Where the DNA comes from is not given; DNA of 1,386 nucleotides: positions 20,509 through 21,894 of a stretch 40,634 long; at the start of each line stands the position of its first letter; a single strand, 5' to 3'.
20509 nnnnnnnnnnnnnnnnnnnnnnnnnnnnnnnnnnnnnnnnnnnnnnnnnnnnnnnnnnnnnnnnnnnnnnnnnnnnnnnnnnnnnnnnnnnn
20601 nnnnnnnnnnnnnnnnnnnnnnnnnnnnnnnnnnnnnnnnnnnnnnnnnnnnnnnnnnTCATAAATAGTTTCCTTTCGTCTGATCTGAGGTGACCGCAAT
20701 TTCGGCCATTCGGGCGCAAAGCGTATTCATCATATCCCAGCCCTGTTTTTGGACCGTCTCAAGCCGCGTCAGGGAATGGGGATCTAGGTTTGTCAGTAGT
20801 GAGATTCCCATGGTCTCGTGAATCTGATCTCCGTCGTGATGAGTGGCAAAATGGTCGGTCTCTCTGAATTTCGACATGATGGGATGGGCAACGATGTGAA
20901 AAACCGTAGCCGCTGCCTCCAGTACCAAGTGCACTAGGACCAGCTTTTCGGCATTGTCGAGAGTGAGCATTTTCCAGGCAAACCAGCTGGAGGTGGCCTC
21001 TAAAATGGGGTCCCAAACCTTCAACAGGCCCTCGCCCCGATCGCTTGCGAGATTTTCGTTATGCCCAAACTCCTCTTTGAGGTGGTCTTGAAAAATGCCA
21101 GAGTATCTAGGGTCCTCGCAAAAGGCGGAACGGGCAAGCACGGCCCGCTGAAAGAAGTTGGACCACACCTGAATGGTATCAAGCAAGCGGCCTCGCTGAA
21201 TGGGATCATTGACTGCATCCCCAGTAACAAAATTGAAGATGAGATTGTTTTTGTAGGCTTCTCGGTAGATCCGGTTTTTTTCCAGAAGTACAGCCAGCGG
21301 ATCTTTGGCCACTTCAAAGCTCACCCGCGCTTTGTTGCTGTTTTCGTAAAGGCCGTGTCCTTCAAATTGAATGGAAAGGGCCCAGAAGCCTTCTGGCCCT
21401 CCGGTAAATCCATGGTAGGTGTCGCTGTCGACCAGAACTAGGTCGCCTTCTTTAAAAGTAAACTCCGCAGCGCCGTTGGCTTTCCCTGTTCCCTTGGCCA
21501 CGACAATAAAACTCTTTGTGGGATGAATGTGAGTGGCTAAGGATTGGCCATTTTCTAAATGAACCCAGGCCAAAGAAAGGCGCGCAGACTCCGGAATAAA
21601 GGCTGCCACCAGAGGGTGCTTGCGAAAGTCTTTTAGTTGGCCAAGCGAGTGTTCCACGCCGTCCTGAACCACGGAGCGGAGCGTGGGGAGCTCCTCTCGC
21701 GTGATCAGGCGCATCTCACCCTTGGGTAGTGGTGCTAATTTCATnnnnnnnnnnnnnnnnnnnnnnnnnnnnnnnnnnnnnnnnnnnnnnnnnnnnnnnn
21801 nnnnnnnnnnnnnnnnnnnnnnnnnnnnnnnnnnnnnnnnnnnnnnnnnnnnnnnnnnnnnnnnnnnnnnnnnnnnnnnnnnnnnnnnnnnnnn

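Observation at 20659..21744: Cupin plus heme-oxygenase-like diiron oxidase fusion with the domains in reverse order to SznF, next to a SAM methyltransferase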

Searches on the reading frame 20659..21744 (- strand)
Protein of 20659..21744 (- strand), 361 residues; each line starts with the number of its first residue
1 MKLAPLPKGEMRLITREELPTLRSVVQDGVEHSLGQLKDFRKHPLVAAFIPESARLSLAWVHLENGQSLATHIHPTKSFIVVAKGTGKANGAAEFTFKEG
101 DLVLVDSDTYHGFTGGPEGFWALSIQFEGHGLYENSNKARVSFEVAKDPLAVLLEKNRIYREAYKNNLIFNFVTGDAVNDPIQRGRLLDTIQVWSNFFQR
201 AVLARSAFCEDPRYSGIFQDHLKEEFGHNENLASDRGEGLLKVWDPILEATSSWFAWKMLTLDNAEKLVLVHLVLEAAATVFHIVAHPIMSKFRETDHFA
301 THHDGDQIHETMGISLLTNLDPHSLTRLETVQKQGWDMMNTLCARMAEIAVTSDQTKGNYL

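Call 3: search_protein_families(library=pfam, proteins=[window:20659-21744:-], max_evalue=0.01)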
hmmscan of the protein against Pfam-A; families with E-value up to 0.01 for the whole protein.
window:20659-21744:- (361 aa): 2 families
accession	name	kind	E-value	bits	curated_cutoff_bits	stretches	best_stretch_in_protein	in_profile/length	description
PF07883.17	Cupin_2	-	4.3e-07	30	27.2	1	60-113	2-56/70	Cupin domain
PF12973.13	Cupin_7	-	0.0045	17.2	27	0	59-113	36-87/105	ChrR Cupin-like domain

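Call 4: search_protein_families(library=ncbifam, proteins=[window:20659-21744:-], max_evalue=0.01)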
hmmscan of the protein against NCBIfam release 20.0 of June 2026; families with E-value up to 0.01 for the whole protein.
window:20659-21744:- (361 aa): 1 family
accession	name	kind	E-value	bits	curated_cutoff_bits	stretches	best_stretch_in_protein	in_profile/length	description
NF049940.1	MandnitrLy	equivalog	0.0011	18.8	140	1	51-111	30-92/130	(R)-mandelonitrile lyase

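Call 5: search_solved_structures(query=window:20659-21744:-, max_evalue=10, show_alignments=3)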
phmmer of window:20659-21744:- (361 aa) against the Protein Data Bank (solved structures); distinct sequences matched with E-value up to 10: 20.
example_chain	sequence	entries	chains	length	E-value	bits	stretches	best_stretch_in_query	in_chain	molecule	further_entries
6a53_A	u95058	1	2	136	0.0046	19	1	45-115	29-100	Novel protein with potential Cupin domain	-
6a55_A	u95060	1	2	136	0.0048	18.9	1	45-115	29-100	Novel protein with potential Cupin domain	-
6a54_A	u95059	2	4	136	0.0049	18.9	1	45-115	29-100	Novel protein with potential Cupin domain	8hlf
5tfz_A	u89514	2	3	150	0.0053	18.8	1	45-115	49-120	dimethylsulfoniopropionate lyase DddK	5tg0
3h8u_A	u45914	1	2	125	0.0064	18.5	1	48-131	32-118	uncharacterized conserved protein with double-stranded beta-helix domain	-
7zvy_B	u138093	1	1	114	0.1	14.6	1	39-130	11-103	Cupin_2 domain-containing protein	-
7zvy_A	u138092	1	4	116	0.1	14.5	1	39-130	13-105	Cupin_2 domain-containing protein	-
7zvy_E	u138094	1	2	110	0.11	14.5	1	39-130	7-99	Cupin_2 domain-containing protein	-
7zvy_G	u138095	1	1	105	0.13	14.2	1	40-130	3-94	Cupin_2 domain-containing protein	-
3wca_A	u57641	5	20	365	0.13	14.2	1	245-348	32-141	Farnesyltransferase, putative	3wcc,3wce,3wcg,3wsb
3wcb_A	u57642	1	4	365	0.14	14.1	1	245-348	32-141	Farnesyltransferase, putative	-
7zvm_A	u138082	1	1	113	0.46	12.4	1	39-118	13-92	Mannose-6-phosphate isomerase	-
8awo_A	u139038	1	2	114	0.51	12.3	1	40-116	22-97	Cupin_2 domain-containing protein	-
7qh5_A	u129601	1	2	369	0.59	12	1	231-285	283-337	RNA polymerase sigma factor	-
9jew_A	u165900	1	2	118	0.69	11.8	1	40-117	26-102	Cupin type-2 domain-containing protein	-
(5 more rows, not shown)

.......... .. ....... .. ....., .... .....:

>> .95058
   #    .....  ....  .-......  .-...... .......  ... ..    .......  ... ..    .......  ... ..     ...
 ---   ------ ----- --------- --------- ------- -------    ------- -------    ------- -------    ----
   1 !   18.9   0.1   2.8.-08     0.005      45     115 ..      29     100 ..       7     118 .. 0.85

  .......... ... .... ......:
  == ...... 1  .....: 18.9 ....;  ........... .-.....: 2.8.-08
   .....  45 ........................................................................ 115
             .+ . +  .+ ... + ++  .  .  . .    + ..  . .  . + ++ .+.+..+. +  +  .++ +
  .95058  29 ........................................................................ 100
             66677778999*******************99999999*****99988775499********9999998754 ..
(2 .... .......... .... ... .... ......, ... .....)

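Call 6: find_homologous_proteins(query=window:20659-21744:-, max_evalue=0.001)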
Query window:20659-21744:- (361 aa): 99 proteins with E <= 0.001 among 3394 candidates.
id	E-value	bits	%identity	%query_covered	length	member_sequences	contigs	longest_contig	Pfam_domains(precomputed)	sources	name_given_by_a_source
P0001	3.1e-244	827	100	100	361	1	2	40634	PF07883.18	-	-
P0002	3.5e-124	432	57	94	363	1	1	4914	PF07883.18,PF00190.29,PF02311.26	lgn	-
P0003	4.7e-121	422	54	96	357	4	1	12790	PF07883.18,PF02311.26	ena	-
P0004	1.6e-120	420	56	95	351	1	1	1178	PF07883.18,PF02311.26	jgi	jgi:quercetin dioxygenase-like cupin family protein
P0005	6.0e-119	415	55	94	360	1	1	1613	PF07883.18,PF02311.26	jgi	jgi:quercetin dioxygenase-like cupin family protein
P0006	7.9e-115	401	52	95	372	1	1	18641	PF07883.18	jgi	jgi:quercetin dioxygenase-like cupin family protein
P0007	4.3e-114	399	54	94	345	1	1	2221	PF07883.18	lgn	-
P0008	4.8e-114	399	54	94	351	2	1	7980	PF07883.18,PF02311.26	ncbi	ncbi:MAG TPA: cupin domain-containing protein [Kofleriaceae bacterium]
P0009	1.4e-113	397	50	96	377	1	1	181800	-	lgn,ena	-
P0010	9.6e-113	395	50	96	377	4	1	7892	PF07883.18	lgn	-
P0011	2.0e-112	394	49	96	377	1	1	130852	PF07883.18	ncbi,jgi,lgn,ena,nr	ncbi:MAG: hypothetical protein KME08_07580 [Aphanothece sp. CMT-3BRIN-NPC111]|jgi:quercetin dioxygen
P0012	2.3e-112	393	54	94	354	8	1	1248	PF07883.18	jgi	jgi:quercetin dioxygenase-like cupin family protein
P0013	1.7e-110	387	53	94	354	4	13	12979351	PF07883.18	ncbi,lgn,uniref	ncbi:cupin domain-containing protein [Sorangium sp. So ce381]|uniref:cupin domain-containing protein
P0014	7.2e-110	385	52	95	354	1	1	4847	PF07883.18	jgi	jgi:quercetin dioxygenase-like cupin family protein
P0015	3.1e-109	383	49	97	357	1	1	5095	PF07883.18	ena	-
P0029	7.7e-103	362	50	95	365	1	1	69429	PF07883.18,PF14518.12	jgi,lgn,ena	jgi:quercetin dioxygenase-like cupin family protein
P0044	2.7e-92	327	45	94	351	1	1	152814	-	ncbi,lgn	-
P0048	3.9e-89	317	37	96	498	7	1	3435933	PF07883.18,PF00190.29,PF12973.14,PF03079.21,PF02311.26,PF08007.19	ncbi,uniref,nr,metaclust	ncbi:hypothetical protein BMS_0808 [Halobacteriovorax marinus SJ]|uniref:Cupin type-2 domain-contain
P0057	1.8e-75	272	40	93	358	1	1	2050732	PF07883.18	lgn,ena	-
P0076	7.3e-55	204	48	56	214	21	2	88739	PF14518.12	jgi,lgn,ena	jgi:hypothetical protein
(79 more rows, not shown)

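Call 8: search_solved_structures(query=A1, max_evalue=10, show_alignments=0)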
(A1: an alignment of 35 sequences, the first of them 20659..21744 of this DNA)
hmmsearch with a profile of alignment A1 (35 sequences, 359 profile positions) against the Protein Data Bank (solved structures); distinct sequences matched with E-value up to 10: 57.
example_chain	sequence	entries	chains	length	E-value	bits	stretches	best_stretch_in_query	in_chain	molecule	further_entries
6a54_A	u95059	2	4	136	1.1e-05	27.8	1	54-120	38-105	Novel protein with potential Cupin domain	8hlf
6a53_A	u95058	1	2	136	1.3e-05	27.6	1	54-120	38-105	Novel protein with potential Cupin domain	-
6a55_A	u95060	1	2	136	1.4e-05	27.5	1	54-120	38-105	Novel protein with potential Cupin domain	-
5tfz_A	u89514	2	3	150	1.6e-05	27.3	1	54-120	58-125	dimethylsulfoniopropionate lyase DddK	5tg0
1yhf_A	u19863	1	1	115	0.00013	24.3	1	40-116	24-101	hypothetical protein SPy1581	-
2f4p_A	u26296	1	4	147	0.00025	23.3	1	63-127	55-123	hypothetical protein TM1010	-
2q30_A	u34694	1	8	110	0.00032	23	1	30-116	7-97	Uncharacterized protein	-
4mv2_A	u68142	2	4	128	0.00045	22.5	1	59-130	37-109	plu4264 | plu4264 protein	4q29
4e2g_A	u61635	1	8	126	0.0006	22.1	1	55-111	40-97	Cupin 2 conserved barrel domain protein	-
4bif_A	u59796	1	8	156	0.00063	22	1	51-128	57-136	CUPIN 2 CONSERVED BARREL DOMAIN PROTEIN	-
2ozj_A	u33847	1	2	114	0.00071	21.8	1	34-126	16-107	Cupin 2, conserved barrel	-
8oz8_A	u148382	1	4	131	0.00085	21.6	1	51-127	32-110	Cupin 2 conserved barrel domain protein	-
8awn_A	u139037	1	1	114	0.00088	21.5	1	62-117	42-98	Cupin_2 domain-containing protein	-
8awo_A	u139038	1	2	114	0.00095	21.4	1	63-117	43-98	Cupin_2 domain-containing protein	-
5wsd_A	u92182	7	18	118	0.00097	21.4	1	62-117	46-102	Uncharacterized protein tm1459 | Cupin_2 domain-containing protein | Cupin type-2 domain-containing protein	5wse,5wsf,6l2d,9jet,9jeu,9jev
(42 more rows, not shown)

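Call 13: find_encoding_contigs(protein=P0013, flank=10000, max_places=2)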
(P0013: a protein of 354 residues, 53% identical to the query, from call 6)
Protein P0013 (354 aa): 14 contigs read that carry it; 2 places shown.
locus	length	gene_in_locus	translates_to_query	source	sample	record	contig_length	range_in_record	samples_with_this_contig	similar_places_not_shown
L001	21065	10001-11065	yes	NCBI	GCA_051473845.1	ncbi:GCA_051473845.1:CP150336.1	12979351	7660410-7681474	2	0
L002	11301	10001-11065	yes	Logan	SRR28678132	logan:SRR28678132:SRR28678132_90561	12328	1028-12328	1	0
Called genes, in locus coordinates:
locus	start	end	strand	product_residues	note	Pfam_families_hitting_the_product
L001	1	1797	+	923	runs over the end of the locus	PF06452:CBM9_1, PF19313:DUF5916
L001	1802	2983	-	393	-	PF18130:ATPgrasp_N, PF02655:ATP-grasp_3, PF13535:ATP-grasp_4, PF18603:LAL_C2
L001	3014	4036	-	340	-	-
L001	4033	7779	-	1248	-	PF00664:ABC_membrane, PF00005:ABC_tran, PF02463:SMC_N (faint), PF13401:AAA_22 (faint), PF13555:AAA_29 (faint), PF20703:nSTAND1 (faint), PF00664:ABC_membrane, PF00005:ABC_tran, +3 more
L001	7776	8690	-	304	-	PF05721:PhyH (weak)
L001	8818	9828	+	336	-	PF08100:Dimerisation, PF00891:Methyltransf_2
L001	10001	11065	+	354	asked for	PF07883:Cupin_2 (weak)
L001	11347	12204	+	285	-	PF00155:Aminotran_1_2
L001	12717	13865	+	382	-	PF00351:Biopterin_H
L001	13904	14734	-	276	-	PF01209:Ubie_methyltran, PF13489:Methyltransf_23, PF05175:MTS (weak), PF12847:Methyltransf_18 (weak), PF08241:Methyltransf_11, PF08242:Methyltransf_12, PF13649:Methyltransf_25, PF13847:Methyltransf_31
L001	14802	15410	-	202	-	-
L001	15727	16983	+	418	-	-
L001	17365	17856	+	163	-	PF00069:Pkinase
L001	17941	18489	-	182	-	PF07366:SnoaL, PF12680:SnoaL_2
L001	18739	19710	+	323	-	PF00126:HTH_1, PF03466:LysR_substrate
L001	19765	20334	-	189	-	-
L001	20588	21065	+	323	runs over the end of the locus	PF00248:Aldo_ket_red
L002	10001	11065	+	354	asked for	PF07883:Cupin_2 (weak)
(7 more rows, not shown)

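Call 14: find_encoding_contigs(protein=P0011, flank=10000, max_places=2)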
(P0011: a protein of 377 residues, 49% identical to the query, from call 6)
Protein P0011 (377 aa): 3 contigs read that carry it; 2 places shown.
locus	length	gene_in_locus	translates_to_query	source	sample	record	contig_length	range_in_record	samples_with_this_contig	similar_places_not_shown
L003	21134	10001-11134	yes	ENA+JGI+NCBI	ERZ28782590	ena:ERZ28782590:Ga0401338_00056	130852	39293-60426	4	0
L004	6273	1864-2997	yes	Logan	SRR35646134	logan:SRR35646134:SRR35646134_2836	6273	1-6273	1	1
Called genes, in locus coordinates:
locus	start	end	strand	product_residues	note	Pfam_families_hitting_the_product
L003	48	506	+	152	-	PF01281:Ribosomal_L9_N, PF03948:Ribosomal_L9_C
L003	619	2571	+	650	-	PF00772:DnaB, PF03796:DnaB_C, PF13481:AAA_25, PF14890:Intein_splicing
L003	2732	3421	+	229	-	-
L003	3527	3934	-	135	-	PF06228:ChuX_HutX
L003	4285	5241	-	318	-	PF02562:PhoH, PF13245:AAA_19 (faint), PF13604:AAA_30 (weak)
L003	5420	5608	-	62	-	PF01165:Ribosomal_S21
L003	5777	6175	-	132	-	PF13083:KH_KhpA-B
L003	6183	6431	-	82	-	PF00886:Ribosomal_S16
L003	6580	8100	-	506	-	PF02881:SRP54_N, PF00448:SRP54, PF02978:SRP_SPB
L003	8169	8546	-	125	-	-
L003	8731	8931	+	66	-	-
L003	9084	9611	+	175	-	PF05163:DinB, PF12867:DinB_2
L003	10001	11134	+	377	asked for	PF07883:Cupin_2 (faint)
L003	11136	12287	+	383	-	PF00155:Aminotran_1_2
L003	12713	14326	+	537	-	PF01266:DAO (faint), PF04820:Trp_halogenase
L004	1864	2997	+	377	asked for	PF07883:Cupin_2 (faint)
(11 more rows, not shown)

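Call 15: find_encoding_contigs(protein=P0048, flank=10000, max_places=2)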
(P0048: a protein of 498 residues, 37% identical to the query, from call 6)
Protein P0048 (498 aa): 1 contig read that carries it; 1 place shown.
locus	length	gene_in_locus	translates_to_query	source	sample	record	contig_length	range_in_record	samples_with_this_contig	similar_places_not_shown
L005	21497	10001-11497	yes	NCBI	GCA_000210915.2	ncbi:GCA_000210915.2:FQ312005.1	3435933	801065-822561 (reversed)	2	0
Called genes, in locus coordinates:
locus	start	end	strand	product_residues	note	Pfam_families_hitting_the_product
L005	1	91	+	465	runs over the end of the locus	PF00206:Lyase_1, PF10415:FumaraseC_C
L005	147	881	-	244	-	PF13883:CREG_beta-barrel, PF01243:PNPOx_N, PF10615:DUF2470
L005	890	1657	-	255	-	PF02463:SMC_N (weak), PF00005:ABC_tran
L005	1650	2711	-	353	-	PF01032:FecCD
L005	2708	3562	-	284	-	PF01497:Peripla_BP_2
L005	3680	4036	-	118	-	PF00893:Multi_Drug_Res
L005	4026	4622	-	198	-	PF00440:TetR_N, PF14246:TetR_C_7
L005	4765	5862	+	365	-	PF13483:Lactamase_B_3, PF12706:Lactamase_B_2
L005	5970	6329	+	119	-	-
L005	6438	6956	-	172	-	-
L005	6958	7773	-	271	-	-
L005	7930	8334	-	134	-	-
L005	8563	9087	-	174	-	PF13302:Acetyltransf_3, PF00583:Acetyltransf_1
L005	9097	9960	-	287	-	PF00126:HTH_1, PF03466:LysR_substrate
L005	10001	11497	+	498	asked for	PF00190:Cupin_1 (faint), PF03079:ARD (faint), PF07883:Cupin_2, PF12973:Cupin_7 (faint), PF08007:JmjC_2 (faint), PF07883:Cupin_2, PF02311:AraC_binding (weak)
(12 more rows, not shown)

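Call 16: predict_structure(alignment_id=A1)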
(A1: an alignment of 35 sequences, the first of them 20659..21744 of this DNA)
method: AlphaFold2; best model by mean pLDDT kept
length: 361 residues; sequences in the alignment: 35
mean_pLDDT: 92.6   pTM: 0.70
mean pLDDT of the five models: 92.6, 92.3, 91.4, 91.4, 90.6
residues with pLDDT >= 90: 292; 70-90: 53; 50-70: 10; < 50: 6
segments of 3 or more residues with pLDDT < 50: 356-361
pLDDT, mean of each block of 10 residues (from residue 1): 77 97 96 95 95 91 94 91 97 96 94 96 89 79 74 96 98 98 97 98 97 96 95 96 96 98 97 97 97 94 89 94 87 98 98 60 42
secondary structure, 60 per line:
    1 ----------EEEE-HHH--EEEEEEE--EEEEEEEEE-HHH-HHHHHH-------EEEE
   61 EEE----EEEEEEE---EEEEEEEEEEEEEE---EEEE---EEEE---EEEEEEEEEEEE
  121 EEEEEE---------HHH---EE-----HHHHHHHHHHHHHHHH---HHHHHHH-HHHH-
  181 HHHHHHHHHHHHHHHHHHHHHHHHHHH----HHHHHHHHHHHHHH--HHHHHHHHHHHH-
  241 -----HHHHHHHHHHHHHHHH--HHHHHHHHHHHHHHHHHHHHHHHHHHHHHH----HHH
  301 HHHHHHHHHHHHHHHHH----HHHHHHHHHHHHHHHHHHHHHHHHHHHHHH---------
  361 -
elements in order: E11-14 E21-27 E30-38 H44-49 E57-63 E68-74 E78-91 E95-98 E102-105 E109-126 H149-164 H168-174 H176-179 H181-207 H212-225 H228-239 H246-261 H264-293 H298-317 H322-351

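Call 19: find_encoding_contigs(protein=P0076, flank=8000, max_places=2)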
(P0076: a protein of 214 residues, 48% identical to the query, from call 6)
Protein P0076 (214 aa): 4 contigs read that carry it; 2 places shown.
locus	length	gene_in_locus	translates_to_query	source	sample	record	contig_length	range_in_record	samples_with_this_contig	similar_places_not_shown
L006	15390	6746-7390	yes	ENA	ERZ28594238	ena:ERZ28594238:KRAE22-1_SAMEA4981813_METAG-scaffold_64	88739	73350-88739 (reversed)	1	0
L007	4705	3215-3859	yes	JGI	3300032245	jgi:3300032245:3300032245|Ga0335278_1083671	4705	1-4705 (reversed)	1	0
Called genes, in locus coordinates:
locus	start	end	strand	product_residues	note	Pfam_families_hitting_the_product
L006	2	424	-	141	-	?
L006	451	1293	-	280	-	-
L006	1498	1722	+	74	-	-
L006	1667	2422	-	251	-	PF07690:MFS_1, PF00083:Sugar_tr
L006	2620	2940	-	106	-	PF00067:p450 (faint)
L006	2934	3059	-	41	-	PF01527:HTH_Tnp_1 (weak)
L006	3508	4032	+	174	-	PF13463:HTH_27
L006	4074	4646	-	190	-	-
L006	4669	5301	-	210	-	PF00072:Response_reg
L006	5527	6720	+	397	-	PF17885:Smoa_sbd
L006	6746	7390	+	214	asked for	PF14518:Haem_oxygenas_2 (weak)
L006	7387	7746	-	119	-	-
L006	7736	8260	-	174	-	PF13463:HTH_27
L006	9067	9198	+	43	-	-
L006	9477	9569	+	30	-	-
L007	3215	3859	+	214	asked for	PF14518:Haem_oxygenas_2 (weak)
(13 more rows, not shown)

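Call 20: fold_search(model_id=the predicted structure, library=pdb)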
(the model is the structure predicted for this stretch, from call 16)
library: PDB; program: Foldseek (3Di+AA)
matches with E <= 10: 1808; with E <= 0.001: 122
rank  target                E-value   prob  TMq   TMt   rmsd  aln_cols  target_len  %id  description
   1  5uqp_A                1.7e-05  1.00  0.20  0.63  13.5       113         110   18  The crystal structure of cupin protein from Rhodococcus jostii RHA1 (released 2017-02-22)
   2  9ug7_D                6.3e-05  1.00  0.22  0.43   8.0       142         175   13  Structure of sulfonamide synthase SbzM from Actinokineospora mzabensis (released 2026-03-04)
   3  5tfz_B                8.0e-05  1.00  0.22  0.58   3.1        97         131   27  Crystal structure of the dimethylsulfoniopropionate (DMSP) lyase DddK complexed with nickel and diacrylate (released 2017-06-14)
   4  5xty_A                8.0e-05  1.00  0.22  0.22   4.7       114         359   20  Crystal Structure of 11S allergen from Cocos nucifera L. (released 2018-06-06)
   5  6l9i_A                8.5e-05  1.00  0.20  0.21   2.5        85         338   21  Crystal Structure of Lactobacillus farciminis Oxalate Decarboxylase Formate Complex (released 2021-01-20)
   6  5uqp_B                8.5e-05  1.00  0.20  0.62  13.5       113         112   18  The crystal structure of cupin protein from Rhodococcus jostii RHA1 (released 2017-02-22)
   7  1nxm_A                8.9e-05  1.00  0.28  0.49   6.6       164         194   15  The high resolution structures of RmlC from Streptococcus suis (released 2003-06-24)
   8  6nwh_A                9.3e-05  1.00  0.19  0.40  15.3       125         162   14  Structures of the transcriptional regulator BgaR, a lactose sensor. (released 2019-07-17)
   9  2d5h_B                9.8e-05  1.00  0.22  0.21   5.9       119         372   18  Crystal Structure of Recombinant Soybean Proglycinin A3B4 subunit, its Comparison with Mature Glycinin A3B4 subunit, R (released 2006-11-14)
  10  6a54_A                1.1e-04  1.00  0.22  0.60   2.9        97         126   26  Crystal structure of DddK mutant Y64A (released 2019-02-20)
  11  5tfz_A                1.1e-04  1.00  0.22  0.59   3.0        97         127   27  Crystal structure of the dimethylsulfoniopropionate (DMSP) lyase DddK complexed with nickel and diacrylate (released 2017-06-14)
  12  9ug7_A                1.2e-04  1.00  0.22  0.44   8.1       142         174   15  Structure of sulfonamide synthase SbzM from Actinokineospora mzabensis (released 2026-03-04)
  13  3h8u_B                1.3e-04  1.00  0.22  0.65   4.2        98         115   22  Crystal structure of uncharacterized conserved protein with double-stranded beta-helix domain (YP_001338853.1) from Kl (released 2009-05-12)
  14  5wpw_B                1.4e-04  1.00  0.22  0.21  12.7       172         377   16  Crystal structure of coconut allergen cocosin (released 2017-10-25)
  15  5tg0                  1.5e-04  1.00  0.22  0.56   3.0        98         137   26  Crystal structure of the dimethylsulfoniopropionate (DMSP) lyase DddK complexed with iron and zinc (released 2017-06-14)
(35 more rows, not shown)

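Call 37: find_encoding_contigs(protein=P0044, flank=10000, max_places=1)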
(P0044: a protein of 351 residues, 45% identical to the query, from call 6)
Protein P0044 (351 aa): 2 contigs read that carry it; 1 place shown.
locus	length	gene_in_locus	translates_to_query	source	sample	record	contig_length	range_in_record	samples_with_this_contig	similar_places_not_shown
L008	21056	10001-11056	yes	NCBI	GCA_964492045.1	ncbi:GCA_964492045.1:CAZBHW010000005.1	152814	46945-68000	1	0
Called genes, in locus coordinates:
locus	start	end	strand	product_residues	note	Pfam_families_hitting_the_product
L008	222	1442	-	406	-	PF01011:PQQ (faint), PF13360:PQQ_2 (weak)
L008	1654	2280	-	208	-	PF13505:OMP_b-brl, PF03922:OmpW, PF10895:DUF2715 (faint)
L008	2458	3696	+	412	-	PF01011:PQQ (faint), PF13360:PQQ_2 (weak)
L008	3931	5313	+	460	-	-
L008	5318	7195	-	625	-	-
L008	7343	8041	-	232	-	-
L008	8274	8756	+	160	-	PF06903:VirK (weak)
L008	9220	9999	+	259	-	PF00351:Biopterin_H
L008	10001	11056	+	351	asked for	-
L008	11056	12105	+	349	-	PF00155:Aminotran_1_2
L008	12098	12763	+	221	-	PF05175:MTS, PF13489:Methyltransf_23, PF13847:Methyltransf_31, PF08241:Methyltransf_11, PF08242:Methyltransf_12, PF13649:Methyltransf_25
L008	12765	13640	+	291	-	-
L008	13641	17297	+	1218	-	PF13401:AAA_22 (faint), PF02463:SMC_N (faint), PF00664:ABC_membrane, PF03193:RsgA_GTPase (faint), PF00005:ABC_tran, PF13555:AAA_29 (faint), PF00664:ABC_membrane, PF00005:ABC_tran, +2 more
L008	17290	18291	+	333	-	-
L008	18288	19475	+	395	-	PF01071:GARS_A (weak), PF02655:ATP-grasp_3, PF07478:Dala_Dala_lig_C, PF13535:ATP-grasp_4, PF18603:LAL_C2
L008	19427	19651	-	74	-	-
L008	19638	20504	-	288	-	-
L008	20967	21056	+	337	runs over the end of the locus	-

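Call 38: find_encoding_contigs(protein=P0057, flank=10000, max_places=1)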
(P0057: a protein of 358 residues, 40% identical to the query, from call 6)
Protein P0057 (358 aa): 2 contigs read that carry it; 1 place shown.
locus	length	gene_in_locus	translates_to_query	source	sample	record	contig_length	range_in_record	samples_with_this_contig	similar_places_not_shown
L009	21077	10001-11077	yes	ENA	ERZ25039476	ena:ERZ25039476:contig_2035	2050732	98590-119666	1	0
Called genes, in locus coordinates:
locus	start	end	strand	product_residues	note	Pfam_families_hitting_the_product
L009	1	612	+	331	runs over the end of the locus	PF02558:ApbA (weak)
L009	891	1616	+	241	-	-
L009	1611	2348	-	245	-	-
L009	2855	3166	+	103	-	-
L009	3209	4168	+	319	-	-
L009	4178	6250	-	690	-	PF03150:CCP_MauG (faint), PF09086:DUF1924 (faint)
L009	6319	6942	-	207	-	-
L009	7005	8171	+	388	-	PF08495:FIST, PF10442:FIST_C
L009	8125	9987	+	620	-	PF01590:GAF, PF13185:GAF_2, PF13492:GAF_3 (weak), PF00512:HisKA, PF02518:HATPase_c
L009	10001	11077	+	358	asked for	PF07883:Cupin_2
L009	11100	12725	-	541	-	PF00656:Peptidase_C14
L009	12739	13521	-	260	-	-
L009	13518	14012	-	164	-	PF04542:Sigma70_r2, PF08281:Sigma70_r4_2 (weak), PF04545:Sigma70_r4 (weak)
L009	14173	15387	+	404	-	PF00756:Esterase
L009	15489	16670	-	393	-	PF01408:GFO_IDH_MocA (faint), PF02894:GFO_IDH_MocA_C, PF22725:GFO_IDH_MocA_C3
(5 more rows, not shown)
